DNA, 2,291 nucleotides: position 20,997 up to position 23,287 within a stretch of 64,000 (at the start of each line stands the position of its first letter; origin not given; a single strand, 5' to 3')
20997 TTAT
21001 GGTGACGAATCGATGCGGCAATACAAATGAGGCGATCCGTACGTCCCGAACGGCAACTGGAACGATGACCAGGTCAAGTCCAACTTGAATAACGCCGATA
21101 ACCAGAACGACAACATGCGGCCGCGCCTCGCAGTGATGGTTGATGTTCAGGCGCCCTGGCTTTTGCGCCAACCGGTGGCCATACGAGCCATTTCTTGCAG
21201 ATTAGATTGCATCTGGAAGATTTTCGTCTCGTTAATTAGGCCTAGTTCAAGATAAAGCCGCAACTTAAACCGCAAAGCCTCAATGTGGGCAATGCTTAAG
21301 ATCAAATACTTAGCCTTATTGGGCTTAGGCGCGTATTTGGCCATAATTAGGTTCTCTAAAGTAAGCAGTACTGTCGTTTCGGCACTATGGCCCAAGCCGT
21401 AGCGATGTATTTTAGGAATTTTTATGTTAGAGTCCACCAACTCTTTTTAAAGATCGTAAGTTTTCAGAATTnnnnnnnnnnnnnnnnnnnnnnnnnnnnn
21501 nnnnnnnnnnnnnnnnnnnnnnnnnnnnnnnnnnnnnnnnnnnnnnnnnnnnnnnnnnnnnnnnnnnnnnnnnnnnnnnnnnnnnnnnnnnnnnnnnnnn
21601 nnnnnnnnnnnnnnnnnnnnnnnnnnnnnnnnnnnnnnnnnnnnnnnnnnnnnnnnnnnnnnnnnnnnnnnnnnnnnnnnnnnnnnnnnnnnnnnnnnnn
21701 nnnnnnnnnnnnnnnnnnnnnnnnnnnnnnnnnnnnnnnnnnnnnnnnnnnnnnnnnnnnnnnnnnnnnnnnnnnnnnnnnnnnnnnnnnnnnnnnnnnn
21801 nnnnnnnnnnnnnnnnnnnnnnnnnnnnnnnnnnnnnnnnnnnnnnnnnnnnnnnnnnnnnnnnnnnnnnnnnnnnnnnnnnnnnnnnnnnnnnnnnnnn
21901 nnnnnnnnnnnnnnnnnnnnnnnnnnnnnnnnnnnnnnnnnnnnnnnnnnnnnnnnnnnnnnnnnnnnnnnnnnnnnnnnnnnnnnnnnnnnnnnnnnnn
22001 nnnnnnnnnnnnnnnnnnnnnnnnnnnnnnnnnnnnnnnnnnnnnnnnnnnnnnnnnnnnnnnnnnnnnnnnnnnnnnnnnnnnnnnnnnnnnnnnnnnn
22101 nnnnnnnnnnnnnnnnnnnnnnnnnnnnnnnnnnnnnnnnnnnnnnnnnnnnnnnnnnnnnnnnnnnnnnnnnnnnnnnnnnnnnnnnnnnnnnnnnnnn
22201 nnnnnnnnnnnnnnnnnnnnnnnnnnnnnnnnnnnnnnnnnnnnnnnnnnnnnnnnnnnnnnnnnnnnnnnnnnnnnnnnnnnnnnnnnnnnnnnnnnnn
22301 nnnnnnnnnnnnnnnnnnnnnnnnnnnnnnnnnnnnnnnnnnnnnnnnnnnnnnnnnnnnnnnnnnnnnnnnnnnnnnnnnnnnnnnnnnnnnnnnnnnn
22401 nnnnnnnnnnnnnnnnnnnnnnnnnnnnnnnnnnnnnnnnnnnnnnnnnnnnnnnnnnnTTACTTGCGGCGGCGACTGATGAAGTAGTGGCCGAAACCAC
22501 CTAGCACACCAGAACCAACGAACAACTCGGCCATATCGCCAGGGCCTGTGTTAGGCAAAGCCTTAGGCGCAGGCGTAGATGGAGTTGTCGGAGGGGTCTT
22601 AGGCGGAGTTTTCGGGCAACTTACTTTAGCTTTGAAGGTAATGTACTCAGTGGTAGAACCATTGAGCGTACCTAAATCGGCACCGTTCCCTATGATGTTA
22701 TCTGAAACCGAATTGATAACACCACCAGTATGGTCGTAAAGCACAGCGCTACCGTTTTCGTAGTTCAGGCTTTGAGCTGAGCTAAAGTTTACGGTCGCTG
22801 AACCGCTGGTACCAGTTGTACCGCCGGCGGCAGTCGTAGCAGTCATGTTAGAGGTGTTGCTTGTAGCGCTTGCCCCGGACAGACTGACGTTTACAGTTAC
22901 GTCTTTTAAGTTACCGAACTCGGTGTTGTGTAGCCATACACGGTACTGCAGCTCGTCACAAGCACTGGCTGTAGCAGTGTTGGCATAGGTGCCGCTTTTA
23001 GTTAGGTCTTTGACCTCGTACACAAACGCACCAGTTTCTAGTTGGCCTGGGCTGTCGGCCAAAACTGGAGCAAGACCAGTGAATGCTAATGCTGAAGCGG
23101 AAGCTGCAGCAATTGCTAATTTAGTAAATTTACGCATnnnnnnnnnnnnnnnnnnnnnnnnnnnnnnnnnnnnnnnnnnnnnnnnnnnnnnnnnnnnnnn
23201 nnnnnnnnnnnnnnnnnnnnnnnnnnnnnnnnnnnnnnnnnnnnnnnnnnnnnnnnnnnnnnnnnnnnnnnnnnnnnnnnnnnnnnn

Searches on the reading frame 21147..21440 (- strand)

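Call 8: search_protein_families(library=pfam, proteins=[window:21147-21440:-], max_evalue=0.1)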
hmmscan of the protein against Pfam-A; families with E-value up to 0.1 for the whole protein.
window:21147-21440:- (97 aa): 1 family
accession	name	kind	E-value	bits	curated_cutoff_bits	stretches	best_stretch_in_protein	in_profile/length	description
PF22296.2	bAvd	-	9.3e-06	26.5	40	1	7-94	20-106/107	bAvd-like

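Call 9: search_protein_families(library=ncbifam, proteins=[window:21147-21440:-], max_evalue=0.1)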
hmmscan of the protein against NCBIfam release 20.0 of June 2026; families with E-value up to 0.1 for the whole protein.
window:21147-21440:- (97 aa): 1 family
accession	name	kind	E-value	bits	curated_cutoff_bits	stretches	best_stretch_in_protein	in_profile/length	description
NF033474.1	DivGenRetAVD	equivalog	5.2e-10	39.6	80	1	7-93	20-104/104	diversity-generating retroelement protein Avd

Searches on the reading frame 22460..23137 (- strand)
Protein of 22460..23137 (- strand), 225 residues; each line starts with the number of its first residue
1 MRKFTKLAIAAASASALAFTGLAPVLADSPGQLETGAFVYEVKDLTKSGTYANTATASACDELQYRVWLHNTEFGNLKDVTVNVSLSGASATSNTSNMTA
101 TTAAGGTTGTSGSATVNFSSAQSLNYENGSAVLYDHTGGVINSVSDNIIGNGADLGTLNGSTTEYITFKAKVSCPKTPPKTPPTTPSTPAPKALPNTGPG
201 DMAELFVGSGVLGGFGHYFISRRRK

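Call 8: search_protein_families(library=pfam, proteins=[window:22460-23137:-], max_evalue=0.1)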
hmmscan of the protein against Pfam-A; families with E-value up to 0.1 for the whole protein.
window:22460-23137:- (225 aa): 0 families

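Call 9: search_protein_families(library=ncbifam, proteins=[window:22460-23137:-], max_evalue=0.1)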
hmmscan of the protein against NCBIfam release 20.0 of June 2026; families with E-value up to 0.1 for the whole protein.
window:22460-23137:- (225 aa): 1 family
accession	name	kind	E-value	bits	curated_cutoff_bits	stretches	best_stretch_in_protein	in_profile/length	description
NF053819.1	EF0750_LPXTG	subfamily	0.048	14.2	47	1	161-224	33-103/105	EF2685/EF0750 family sortase-dependent surface protein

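Call 31: find_related_loci(query=window:22460-23137:-, collection=genome_contigs, flank=5000)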
Query window:22460-23137:- (225 aa) in genome_contigs; peptide patterns used: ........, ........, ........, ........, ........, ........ (x = any residue, [..] = any of these).
247 stretches matched a pattern, but none encodes a relative of the query by tblastn (E <= 1e-3).

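Call 72: find_homologous_proteins(query=window:22460-23137:-, max_evalue=0.00001)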
Query window:22460-23137:- (225 aa): 148 proteins with E <= 0.00001 among 1810 candidates; the best 120 are listed.
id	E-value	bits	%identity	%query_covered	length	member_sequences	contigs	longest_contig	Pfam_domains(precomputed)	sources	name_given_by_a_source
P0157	2.6e-140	483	100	100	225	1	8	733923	-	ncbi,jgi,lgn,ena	-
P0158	2.7e-76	274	61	100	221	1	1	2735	-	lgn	-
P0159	1.4e-72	262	59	100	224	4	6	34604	-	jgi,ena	-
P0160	1.2e-71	259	67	80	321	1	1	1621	-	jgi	jgi:hypothetical protein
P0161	2.0e-71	258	56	100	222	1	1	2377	-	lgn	-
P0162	8.6e-70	253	55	100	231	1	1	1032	-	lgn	-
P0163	1.5e-68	249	55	100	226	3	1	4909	-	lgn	-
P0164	2.8e-64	235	55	100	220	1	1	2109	-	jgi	jgi:hypothetical protein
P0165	5.2e-63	231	48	100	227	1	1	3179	-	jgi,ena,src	-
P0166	8.3e-61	224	57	79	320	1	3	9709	PF23623.2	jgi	jgi:hypothetical protein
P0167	2.7e-60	222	55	80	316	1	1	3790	-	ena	-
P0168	4.5e-60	221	54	90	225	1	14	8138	-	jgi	jgi:hypothetical protein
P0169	8.4e-60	220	53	100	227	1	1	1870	-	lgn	-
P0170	3.8e-59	218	53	80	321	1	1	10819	-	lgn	-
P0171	1.1e-58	217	50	100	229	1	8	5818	-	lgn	-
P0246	1.5e-42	164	42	99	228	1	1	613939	-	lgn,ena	-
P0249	6.6e-42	162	41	98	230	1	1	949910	-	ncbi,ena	-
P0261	2.4e-38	150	37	98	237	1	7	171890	-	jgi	jgi:uncharacterized repeat protein (TIGR01451 family)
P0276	1.9e-33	134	40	77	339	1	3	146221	-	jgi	jgi:hypothetical protein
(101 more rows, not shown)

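Call 73: find_encoding_contigs(protein=P0261, flank=4500, max_places=1)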
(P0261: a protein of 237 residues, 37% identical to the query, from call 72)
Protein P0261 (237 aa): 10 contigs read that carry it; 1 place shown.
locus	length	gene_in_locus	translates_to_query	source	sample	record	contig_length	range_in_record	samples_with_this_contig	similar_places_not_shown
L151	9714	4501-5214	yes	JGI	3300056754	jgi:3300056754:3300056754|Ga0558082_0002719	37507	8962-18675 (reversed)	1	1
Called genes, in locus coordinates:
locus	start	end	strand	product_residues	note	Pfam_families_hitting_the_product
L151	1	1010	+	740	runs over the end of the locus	PF16927:HisKA_7TM, PF00512:HisKA, PF02518:HATPase_c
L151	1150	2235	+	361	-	-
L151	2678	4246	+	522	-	-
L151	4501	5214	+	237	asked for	-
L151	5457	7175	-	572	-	PF00239:Resolvase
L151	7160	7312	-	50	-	-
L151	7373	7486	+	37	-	-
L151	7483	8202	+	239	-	-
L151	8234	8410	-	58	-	-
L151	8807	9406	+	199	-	PF01872:RibD_C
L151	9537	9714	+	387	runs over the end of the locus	PF03773:ArsP_1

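Call 74: find_encoding_contigs(protein=P0249, flank=4500, max_places=1)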
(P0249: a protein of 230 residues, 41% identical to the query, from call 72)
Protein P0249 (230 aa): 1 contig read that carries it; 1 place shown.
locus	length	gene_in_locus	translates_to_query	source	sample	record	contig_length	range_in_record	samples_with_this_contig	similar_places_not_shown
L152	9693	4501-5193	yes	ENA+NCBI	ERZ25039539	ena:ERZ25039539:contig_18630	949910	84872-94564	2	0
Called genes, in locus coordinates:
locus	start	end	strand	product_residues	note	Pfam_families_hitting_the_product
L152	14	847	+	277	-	-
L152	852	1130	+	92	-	-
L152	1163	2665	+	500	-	PF00512:HisKA, PF02518:HATPase_c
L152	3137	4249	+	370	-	-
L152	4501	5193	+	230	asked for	-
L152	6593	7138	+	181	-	-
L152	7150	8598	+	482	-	PF00224:PK, PF02887:PK_C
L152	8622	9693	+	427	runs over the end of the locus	PF00162:PGK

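Call 75: find_encoding_contigs(protein=P0276, flank=4500, max_places=1)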
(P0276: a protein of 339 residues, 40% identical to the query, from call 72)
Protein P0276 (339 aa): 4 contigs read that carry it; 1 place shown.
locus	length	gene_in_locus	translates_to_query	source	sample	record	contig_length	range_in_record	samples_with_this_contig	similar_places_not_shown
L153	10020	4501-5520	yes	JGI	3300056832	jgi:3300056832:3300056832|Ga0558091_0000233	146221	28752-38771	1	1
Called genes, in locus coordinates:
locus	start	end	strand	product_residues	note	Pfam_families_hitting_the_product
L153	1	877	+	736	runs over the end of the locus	PF16927:HisKA_7TM, PF00512:HisKA, PF02518:HATPase_c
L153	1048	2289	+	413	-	PF00801:PKD (weak), PF18911:PKD_4 (weak)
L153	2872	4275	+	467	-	-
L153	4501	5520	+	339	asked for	-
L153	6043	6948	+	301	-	-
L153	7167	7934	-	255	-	PF01061:ABC2_membrane, PF12698:ABC2_membrane_3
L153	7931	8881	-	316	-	PF02463:SMC_N (weak), PF00005:ABC_tran, PF13304:AAA_21 (faint)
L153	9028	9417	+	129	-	PF00392:GntR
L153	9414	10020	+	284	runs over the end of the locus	PF02463:SMC_N (faint), PF13175:AAA_15 (faint), PF00005:ABC_tran, PF13304:AAA_21 (weak)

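Call 76: find_encoding_contigs(protein=P0246, flank=4500, max_places=1)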
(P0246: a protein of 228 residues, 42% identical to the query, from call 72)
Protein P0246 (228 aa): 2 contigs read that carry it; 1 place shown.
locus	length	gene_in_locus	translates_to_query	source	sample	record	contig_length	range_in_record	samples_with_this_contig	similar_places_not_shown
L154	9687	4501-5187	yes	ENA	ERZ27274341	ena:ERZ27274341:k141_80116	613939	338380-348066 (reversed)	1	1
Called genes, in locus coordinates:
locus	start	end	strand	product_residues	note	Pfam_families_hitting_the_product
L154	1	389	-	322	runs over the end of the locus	PF00881:Nitroreductase (faint), PF14512:TM1586_NiRdase (faint)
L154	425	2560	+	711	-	PF16927:HisKA_7TM, PF00512:HisKA, PF02518:HATPase_c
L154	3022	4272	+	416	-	-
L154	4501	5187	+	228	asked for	-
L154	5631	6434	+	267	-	-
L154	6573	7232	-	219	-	PF01569:PAP2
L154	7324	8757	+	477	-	PF00224:PK, PF02887:PK_C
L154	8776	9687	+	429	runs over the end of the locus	PF00162:PGK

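Call 78: find_encoding_contigs(protein=P0157, flank=2500, max_places=8)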
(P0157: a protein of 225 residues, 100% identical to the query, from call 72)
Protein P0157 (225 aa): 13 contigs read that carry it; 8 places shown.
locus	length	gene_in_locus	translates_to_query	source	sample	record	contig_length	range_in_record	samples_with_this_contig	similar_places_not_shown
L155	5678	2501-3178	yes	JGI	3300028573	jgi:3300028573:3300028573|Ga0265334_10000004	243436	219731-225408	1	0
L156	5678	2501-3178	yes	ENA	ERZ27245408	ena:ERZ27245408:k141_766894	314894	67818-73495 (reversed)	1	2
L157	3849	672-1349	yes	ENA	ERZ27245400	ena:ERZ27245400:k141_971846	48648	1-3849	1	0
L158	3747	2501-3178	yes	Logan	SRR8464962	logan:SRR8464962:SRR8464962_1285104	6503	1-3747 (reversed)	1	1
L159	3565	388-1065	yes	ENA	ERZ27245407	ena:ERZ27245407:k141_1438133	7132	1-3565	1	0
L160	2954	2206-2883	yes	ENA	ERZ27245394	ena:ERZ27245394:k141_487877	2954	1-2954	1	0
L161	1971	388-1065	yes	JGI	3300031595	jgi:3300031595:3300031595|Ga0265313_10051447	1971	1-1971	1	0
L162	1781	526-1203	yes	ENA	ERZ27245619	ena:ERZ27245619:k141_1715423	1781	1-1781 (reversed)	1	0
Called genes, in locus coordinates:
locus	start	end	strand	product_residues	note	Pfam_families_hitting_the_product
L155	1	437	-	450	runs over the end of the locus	PF08245:Mur_ligase_M, PF02875:Mur_ligase_C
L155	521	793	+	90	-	-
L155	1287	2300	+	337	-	-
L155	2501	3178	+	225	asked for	-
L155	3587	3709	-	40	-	-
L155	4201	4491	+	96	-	PF22296:bAvd (weak)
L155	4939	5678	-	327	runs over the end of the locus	-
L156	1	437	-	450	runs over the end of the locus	PF08245:Mur_ligase_M, PF02875:Mur_ligase_C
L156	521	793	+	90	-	-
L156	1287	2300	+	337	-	-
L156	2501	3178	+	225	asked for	-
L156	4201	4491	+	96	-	PF22296:bAvd (weak)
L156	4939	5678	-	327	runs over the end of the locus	-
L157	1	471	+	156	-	?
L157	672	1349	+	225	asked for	-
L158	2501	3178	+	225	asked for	-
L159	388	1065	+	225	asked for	-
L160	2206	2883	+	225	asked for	-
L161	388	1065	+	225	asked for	-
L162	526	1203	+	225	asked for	-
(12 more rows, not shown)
